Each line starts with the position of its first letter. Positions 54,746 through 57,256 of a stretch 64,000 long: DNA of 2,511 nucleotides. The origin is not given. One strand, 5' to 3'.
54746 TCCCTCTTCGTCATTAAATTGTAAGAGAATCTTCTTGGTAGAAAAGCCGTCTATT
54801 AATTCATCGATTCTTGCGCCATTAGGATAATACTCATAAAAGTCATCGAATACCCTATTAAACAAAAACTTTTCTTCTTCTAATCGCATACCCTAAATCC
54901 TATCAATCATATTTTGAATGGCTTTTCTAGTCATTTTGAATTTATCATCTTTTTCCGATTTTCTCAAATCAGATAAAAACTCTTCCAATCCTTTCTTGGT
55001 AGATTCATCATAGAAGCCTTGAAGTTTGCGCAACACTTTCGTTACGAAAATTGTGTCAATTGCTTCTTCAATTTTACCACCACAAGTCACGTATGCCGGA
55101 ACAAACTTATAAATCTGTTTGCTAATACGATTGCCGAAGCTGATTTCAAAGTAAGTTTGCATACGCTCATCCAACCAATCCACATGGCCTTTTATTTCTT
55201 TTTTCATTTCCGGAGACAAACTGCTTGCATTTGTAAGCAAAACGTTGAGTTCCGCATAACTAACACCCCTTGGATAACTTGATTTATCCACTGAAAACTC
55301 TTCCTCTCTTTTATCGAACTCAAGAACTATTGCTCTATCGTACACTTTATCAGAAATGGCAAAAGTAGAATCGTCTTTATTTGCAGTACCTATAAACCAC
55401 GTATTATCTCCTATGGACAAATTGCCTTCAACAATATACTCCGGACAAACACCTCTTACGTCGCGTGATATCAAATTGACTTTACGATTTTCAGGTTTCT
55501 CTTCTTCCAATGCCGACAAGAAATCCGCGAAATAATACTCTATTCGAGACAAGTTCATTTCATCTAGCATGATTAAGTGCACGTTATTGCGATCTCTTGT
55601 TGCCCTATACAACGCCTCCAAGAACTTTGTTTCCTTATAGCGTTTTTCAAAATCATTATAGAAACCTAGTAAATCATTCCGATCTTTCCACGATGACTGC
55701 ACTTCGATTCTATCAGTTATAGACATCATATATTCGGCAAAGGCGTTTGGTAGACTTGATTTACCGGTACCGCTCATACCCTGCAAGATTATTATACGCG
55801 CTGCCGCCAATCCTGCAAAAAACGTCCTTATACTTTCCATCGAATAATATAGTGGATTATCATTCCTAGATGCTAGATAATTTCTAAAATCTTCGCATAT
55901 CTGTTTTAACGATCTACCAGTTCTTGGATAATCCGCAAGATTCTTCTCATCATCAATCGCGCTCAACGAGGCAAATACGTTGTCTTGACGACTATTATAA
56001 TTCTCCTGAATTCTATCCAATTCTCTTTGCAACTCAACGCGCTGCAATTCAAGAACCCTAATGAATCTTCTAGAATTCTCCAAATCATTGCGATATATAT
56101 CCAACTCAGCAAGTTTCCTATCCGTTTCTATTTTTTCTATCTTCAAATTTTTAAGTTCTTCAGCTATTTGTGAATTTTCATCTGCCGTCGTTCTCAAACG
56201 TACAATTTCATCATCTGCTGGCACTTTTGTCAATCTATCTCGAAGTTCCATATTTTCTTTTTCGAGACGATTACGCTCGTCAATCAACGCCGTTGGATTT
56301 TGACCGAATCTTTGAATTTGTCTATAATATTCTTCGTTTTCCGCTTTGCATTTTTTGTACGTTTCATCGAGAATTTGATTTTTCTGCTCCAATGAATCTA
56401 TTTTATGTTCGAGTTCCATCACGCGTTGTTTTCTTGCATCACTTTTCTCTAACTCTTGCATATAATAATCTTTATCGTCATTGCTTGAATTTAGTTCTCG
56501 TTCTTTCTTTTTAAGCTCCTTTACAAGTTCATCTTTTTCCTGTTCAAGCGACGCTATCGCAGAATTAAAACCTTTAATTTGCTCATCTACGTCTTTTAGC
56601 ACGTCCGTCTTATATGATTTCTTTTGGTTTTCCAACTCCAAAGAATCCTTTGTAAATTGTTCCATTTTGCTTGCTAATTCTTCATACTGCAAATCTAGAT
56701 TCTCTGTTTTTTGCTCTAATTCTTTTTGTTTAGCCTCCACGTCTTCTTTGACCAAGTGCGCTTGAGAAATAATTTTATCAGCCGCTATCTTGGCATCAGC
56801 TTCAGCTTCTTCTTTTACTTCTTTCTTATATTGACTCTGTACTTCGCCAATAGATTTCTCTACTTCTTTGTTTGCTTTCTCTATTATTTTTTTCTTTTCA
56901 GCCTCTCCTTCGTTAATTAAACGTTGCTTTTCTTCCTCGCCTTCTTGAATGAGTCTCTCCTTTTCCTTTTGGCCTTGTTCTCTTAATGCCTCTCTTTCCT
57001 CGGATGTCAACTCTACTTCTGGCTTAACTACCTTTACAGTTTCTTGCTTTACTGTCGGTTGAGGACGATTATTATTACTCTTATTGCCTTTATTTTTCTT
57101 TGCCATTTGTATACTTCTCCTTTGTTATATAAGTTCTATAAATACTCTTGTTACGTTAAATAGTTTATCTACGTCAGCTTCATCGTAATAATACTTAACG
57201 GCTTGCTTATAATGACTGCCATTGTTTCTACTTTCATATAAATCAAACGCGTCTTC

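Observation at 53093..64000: Six-gene operon: Ser/Thr kinase, PP2C, Upf1-like helicase, unknown 490-aa protein, coiled-coil McrB-like, zinc-ribbon McrC-like (CoCoNuT/TerY-P-like, with unplaced parts)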

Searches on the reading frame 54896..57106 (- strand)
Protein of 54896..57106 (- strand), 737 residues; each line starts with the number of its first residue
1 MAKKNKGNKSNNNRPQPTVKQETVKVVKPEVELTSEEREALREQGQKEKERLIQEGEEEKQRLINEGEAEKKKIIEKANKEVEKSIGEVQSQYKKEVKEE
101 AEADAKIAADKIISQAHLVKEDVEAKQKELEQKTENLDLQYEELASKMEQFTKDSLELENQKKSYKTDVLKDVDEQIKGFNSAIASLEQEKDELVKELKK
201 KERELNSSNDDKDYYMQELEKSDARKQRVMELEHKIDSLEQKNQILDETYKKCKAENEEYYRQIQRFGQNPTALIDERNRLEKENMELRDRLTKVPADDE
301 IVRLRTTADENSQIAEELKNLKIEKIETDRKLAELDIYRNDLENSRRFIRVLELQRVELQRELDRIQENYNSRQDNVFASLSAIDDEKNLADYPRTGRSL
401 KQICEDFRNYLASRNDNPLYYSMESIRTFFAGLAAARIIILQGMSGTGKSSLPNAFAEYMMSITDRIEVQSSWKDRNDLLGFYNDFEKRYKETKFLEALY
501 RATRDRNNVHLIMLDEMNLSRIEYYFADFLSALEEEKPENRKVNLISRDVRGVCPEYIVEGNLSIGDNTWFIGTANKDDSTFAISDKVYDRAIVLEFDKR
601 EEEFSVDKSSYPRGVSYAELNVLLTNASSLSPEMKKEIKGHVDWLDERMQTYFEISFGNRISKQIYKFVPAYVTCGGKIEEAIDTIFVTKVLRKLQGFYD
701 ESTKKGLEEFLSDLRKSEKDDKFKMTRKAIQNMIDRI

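Call 7: search_protein_families(library=pfam, proteins=[window:54896-57106:-], max_evalue=0.01)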
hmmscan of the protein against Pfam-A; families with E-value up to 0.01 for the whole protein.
window:54896-57106:- (737 aa): 4 families
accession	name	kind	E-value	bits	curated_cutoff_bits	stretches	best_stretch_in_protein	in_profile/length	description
PF14197.11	Cep57_CLD_2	-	2.1e-06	28.2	27.1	1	227-290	3-66/67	Centrosome localisation domain of PPC89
PF13401.12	AAA_22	-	0.004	17.9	27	0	436-518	5-94/130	AAA domain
PF07728.20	AAA_5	-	0.0049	17.3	22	0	439-591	2-138/139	AAA domain (dynein-related subfamily)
PF03193.22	RsgA_GTPase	-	0.0078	16.5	30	0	429-466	100-136/174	RsgA GTPase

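Call 8: search_protein_families(library=padloc, proteins=[window:54896-57106:-], max_evalue=0.01)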
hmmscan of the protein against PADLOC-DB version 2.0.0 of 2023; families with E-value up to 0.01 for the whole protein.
window:54896-57106:- (737 aa): 1 family
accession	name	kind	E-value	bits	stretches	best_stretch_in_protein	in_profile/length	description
PDLC04547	PDC-M26A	-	5.2e-40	135.7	2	276-549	171-444/724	-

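Call 10: search_protein_families(library=ncbifam, proteins=[window:54896-57106:-], max_evalue=0.01)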
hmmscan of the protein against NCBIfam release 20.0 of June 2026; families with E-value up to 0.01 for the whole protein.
window:54896-57106:- (737 aa): 2 families
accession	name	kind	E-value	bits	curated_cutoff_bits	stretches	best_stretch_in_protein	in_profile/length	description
TIGR04523.1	Mplasa_alph_rch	subfamily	0.00033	18.7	270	1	4-297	352-638/745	helix-rich protein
TIGR04211.1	SH3_and_anchor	equivalog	0.00071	19.2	65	1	174-265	65-156/198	TIGR04211 family SH3 domain-containing protein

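Call 20: search_solved_structures(query=window:54896-57106:-, max_evalue=0.01, show_alignments=2)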
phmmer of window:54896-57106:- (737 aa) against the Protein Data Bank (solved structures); distinct sequences matched with E-value up to 0.01: 1.
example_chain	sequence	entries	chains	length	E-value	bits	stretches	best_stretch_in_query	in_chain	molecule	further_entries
2kk7_A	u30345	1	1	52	0.0088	17.8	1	46-88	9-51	V-type ATP synthase subunit E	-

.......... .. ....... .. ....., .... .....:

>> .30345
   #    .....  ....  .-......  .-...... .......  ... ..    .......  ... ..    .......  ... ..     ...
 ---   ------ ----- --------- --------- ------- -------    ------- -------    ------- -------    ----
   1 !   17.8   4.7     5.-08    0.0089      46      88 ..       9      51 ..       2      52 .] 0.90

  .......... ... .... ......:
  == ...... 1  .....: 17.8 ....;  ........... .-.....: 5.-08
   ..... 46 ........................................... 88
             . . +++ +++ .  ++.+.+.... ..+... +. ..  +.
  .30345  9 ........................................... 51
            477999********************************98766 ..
